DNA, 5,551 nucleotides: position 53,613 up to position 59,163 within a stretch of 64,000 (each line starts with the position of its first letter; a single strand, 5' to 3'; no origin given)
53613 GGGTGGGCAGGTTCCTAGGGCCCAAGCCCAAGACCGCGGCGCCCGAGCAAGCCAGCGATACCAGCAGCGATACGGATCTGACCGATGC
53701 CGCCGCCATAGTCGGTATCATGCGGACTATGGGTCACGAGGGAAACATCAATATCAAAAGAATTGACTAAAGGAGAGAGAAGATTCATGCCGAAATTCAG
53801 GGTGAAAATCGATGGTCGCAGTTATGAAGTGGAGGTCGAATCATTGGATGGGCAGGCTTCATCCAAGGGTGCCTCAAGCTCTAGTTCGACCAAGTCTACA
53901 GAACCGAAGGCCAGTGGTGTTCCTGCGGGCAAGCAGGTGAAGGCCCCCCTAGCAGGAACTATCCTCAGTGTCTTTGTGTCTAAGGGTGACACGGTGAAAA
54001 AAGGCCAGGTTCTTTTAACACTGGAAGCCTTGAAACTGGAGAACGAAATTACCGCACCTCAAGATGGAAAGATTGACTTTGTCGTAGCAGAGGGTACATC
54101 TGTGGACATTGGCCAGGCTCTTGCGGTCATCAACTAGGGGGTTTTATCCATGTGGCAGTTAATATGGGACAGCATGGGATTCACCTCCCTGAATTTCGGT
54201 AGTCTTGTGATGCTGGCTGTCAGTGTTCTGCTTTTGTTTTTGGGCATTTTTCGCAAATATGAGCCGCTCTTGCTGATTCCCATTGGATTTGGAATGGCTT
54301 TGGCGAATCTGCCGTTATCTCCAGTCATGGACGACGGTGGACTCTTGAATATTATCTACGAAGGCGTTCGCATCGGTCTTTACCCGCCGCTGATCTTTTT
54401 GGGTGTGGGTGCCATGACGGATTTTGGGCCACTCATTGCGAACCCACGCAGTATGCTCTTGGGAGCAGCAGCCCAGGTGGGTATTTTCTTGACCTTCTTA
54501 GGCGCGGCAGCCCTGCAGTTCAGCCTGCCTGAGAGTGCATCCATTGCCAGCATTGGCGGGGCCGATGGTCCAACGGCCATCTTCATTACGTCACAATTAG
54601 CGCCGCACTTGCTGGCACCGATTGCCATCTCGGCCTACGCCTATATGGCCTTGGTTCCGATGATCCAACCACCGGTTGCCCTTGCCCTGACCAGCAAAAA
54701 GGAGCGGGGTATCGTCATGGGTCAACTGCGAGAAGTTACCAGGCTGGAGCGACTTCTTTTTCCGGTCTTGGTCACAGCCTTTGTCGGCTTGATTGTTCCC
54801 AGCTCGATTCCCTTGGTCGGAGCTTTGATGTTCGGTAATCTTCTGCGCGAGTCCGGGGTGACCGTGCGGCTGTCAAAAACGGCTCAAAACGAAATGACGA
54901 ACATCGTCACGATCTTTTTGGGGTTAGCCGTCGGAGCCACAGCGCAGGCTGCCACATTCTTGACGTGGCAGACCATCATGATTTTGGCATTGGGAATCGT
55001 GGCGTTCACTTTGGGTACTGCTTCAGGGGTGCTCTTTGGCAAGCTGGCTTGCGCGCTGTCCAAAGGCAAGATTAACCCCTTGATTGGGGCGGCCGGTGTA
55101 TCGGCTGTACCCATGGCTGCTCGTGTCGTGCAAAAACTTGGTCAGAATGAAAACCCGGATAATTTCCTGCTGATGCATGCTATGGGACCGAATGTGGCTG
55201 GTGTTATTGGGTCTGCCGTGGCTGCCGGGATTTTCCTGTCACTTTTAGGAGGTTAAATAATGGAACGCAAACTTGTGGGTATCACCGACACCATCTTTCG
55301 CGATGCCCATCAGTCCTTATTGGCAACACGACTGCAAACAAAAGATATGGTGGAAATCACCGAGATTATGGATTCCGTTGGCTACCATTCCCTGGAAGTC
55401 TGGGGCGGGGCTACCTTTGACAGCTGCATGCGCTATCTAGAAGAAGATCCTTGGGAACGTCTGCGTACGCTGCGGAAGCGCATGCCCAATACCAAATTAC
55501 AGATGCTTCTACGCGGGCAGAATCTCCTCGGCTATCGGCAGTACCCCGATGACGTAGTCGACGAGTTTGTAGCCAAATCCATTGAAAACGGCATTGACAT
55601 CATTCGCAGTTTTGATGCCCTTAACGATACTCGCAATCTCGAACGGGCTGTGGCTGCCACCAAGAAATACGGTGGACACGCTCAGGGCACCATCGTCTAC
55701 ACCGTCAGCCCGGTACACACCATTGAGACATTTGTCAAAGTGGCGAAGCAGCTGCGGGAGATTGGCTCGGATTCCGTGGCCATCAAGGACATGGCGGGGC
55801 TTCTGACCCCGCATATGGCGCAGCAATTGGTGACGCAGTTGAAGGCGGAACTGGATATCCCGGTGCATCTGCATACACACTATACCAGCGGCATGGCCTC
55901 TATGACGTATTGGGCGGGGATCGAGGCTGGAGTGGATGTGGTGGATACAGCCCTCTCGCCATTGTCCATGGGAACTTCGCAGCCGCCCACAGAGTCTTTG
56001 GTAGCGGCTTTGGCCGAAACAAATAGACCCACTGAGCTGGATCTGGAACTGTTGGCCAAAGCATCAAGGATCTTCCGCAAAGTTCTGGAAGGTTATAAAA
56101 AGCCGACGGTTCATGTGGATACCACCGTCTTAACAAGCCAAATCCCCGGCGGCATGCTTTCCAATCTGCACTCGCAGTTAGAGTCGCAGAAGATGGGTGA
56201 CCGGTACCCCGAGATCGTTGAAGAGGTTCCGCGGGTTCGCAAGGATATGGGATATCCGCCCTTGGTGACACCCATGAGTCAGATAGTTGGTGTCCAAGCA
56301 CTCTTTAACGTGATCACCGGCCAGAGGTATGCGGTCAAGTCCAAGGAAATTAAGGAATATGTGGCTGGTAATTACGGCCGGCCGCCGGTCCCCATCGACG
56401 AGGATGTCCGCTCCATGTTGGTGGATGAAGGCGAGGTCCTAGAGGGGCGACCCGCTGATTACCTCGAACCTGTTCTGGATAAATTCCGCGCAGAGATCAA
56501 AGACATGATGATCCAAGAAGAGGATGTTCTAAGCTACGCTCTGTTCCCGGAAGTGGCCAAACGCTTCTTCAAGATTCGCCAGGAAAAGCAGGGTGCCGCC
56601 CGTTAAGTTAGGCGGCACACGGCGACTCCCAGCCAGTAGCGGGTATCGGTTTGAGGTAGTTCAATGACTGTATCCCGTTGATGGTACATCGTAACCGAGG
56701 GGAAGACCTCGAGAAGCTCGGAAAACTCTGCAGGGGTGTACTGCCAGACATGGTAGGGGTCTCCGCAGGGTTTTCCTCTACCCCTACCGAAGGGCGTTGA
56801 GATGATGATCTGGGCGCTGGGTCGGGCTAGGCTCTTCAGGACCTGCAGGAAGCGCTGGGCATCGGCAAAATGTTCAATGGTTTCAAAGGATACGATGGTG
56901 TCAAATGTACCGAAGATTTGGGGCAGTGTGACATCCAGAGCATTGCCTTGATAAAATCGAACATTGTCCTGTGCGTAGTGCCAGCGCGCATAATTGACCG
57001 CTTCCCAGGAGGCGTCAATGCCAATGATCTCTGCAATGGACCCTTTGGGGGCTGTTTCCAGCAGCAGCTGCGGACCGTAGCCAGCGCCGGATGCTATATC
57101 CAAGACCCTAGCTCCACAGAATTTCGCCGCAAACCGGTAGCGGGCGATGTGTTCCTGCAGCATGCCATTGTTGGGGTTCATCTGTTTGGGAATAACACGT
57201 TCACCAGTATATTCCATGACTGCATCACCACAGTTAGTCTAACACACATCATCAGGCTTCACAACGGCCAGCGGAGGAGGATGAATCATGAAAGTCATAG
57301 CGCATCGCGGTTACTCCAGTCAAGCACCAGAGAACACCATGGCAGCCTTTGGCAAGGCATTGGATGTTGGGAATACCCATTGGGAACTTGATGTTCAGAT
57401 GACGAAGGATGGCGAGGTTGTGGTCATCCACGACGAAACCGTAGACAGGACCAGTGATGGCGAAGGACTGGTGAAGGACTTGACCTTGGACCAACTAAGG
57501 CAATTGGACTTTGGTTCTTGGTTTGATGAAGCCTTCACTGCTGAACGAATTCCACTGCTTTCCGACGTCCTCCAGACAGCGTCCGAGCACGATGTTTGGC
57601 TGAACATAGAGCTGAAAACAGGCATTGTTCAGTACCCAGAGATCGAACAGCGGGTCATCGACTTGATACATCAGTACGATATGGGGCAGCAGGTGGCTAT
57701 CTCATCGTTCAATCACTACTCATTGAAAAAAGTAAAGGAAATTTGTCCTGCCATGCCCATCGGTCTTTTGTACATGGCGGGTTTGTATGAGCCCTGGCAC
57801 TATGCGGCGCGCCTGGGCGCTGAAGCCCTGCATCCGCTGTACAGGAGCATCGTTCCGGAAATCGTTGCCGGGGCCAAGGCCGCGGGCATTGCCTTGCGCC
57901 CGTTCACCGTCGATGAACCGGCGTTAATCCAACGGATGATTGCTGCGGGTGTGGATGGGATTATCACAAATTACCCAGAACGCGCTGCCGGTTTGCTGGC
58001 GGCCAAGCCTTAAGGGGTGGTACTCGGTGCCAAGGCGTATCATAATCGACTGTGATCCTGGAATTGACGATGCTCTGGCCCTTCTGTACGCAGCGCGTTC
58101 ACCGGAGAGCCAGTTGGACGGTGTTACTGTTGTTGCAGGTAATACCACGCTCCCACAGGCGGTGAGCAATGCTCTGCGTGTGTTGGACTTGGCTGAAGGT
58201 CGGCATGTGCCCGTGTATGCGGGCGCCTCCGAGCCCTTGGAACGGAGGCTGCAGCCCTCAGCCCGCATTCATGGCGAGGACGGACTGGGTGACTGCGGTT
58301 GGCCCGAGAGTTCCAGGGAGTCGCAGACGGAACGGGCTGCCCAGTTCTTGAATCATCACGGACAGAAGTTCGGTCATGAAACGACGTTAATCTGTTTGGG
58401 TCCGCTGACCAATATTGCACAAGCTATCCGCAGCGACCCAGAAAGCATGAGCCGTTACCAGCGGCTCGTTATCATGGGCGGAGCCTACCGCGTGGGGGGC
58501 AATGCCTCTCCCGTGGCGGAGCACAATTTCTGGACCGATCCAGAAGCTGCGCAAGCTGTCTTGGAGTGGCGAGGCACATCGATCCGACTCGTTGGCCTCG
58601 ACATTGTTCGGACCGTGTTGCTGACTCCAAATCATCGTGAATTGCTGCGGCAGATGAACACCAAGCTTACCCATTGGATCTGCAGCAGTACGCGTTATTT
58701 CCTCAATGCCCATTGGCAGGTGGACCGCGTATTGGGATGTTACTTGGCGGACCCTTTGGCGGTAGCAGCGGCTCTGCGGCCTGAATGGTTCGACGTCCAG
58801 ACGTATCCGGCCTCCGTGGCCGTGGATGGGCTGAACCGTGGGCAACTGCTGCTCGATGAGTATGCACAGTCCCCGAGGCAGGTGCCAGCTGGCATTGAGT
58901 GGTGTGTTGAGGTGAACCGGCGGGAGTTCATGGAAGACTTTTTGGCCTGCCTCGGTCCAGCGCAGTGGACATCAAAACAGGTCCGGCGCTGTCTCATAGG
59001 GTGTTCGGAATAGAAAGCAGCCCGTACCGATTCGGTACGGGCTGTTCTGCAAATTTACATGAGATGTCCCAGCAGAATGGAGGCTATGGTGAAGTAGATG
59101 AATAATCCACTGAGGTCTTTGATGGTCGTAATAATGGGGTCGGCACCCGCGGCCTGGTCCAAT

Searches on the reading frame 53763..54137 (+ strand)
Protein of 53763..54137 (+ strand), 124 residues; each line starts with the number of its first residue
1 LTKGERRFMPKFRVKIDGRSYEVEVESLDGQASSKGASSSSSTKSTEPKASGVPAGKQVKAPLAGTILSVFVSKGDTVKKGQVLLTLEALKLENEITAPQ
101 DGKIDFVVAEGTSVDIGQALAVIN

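Call 78: search_protein_families(library=pfam, max_evalue=0.000001, proteins=[window:53763-54137:+])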
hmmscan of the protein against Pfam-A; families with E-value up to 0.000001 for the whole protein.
window:53763-54137:+ (124 aa): 2 families
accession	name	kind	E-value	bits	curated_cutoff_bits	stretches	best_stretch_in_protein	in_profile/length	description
PF00364.28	Biotin_lipoyl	-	4.8e-18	65.2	22.1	1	57-123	1-73/73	Biotin-requiring enzyme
PF13533.13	Biotin_lipoyl_2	-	2.5e-10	40.3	29.8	1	58-88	2-32/32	Biotin-lipoyl like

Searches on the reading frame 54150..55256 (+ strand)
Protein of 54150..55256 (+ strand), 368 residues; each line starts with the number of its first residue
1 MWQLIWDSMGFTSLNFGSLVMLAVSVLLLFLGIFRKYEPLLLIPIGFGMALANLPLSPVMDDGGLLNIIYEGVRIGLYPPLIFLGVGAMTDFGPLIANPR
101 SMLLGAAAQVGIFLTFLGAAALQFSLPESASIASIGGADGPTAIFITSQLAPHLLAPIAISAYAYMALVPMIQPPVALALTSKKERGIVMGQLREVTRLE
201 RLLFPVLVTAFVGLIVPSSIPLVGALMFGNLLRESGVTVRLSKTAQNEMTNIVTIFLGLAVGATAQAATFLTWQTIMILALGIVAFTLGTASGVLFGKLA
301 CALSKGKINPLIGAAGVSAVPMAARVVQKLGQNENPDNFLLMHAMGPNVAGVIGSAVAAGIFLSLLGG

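Call 78: search_protein_families(library=pfam, max_evalue=0.000001, proteins=[window:54150-55256:+])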
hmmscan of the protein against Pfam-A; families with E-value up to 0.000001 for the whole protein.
window:54150-55256:+ (368 aa): 1 family
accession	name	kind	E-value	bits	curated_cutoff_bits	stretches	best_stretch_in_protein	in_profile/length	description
PF03977.18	OAD_beta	-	1.4e-153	511.5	31.6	1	18-366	2-349/349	Na+-transporting oxaloacetate decarboxylase beta subunit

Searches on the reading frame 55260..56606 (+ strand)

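Call 79: search_protein_families(library=pfam, max_evalue=0.000001, proteins=[window:55260-56606:+])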
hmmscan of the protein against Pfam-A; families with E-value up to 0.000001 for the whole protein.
window:55260-56606:+ (448 aa): 2 families
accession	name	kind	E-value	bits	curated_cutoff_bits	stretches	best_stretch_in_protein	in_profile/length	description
PF02436.23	PYC_OADA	-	6.8e-50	170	27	1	290-444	1-168/201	Conserved carboxylase domain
PF00682.25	HMGL-like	-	2e-15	57.4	29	1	8-270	4-258/260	HMGL-like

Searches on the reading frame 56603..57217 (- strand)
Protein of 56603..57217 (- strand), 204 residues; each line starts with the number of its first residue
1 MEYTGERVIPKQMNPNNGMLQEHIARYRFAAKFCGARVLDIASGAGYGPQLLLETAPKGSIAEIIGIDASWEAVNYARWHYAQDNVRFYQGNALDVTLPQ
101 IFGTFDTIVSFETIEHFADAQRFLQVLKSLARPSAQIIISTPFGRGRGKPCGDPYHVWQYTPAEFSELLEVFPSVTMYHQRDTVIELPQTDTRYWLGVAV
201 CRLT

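Call 79: search_protein_families(library=pfam, max_evalue=0.000001, proteins=[window:56603-57217:-])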
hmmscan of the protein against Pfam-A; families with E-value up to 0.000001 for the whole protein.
window:56603-57217:- (204 aa): 5 families
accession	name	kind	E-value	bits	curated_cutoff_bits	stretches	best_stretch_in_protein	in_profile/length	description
PF13847.12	Methyltransf_31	-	2e-15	57.2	27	1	35-142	4-112/145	Methyltransferase domain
PF08241.18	Methyltransf_11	-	4.1e-12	47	21.2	1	39-139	1-95/95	Methyltransferase domain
PF13649.12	Methyltransf_25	-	6.6e-12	46.4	27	1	38-133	1-95/97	Methyltransferase domain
PF13489.12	Methyltransf_23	-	1e-11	45.3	27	1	30-145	18-122/164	Methyltransferase domain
PF08242.18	Methyltransf_12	-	1.4e-09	39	30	1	39-135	1-96/98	Methyltransferase domain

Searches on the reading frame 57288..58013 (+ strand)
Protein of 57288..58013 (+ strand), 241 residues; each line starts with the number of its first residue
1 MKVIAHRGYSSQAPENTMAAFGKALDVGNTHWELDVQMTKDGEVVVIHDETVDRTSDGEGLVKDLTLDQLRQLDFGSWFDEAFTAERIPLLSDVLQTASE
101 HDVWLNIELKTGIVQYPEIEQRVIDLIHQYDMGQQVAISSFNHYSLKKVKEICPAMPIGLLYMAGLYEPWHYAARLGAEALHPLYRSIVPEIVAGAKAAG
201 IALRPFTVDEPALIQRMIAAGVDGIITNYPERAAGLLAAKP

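Call 79: search_protein_families(library=pfam, max_evalue=0.000001, proteins=[window:57288-58013:+])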
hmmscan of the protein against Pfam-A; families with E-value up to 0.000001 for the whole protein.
window:57288-58013:+ (241 aa): 2 families
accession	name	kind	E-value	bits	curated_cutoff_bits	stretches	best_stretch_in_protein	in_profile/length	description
PF03009.23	GDPD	-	1.5e-49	169.7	23.6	1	6-231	1-243/244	Glycerophosphoryl diester phosphodiesterase family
PF13653.12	GDPD_2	-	1.3e-07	32.3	27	1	207-231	6-30/30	Glycerophosphoryl diester phosphodiesterase family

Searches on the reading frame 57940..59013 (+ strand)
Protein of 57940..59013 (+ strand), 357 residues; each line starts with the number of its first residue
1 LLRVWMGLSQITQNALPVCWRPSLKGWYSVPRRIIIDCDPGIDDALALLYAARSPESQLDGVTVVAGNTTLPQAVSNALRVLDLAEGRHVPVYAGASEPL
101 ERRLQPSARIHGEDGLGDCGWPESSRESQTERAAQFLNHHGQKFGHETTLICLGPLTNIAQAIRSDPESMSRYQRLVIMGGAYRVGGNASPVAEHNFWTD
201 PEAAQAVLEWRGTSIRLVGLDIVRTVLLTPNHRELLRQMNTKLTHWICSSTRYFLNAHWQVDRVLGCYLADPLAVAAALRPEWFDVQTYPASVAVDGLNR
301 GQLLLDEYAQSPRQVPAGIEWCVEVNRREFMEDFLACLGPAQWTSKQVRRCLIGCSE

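Call 79: search_protein_families(library=pfam, max_evalue=0.000001, proteins=[window:57940-59013:+])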
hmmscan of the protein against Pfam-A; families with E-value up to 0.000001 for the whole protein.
window:57940-59013:+ (357 aa): 1 family
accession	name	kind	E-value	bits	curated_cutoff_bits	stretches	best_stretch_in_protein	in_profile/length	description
PF01156.24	IU_nuc_hydro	-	1.5e-86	291.1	34.2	1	34-332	1-297/297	Inosine-uridine preferring nucleoside hydrolase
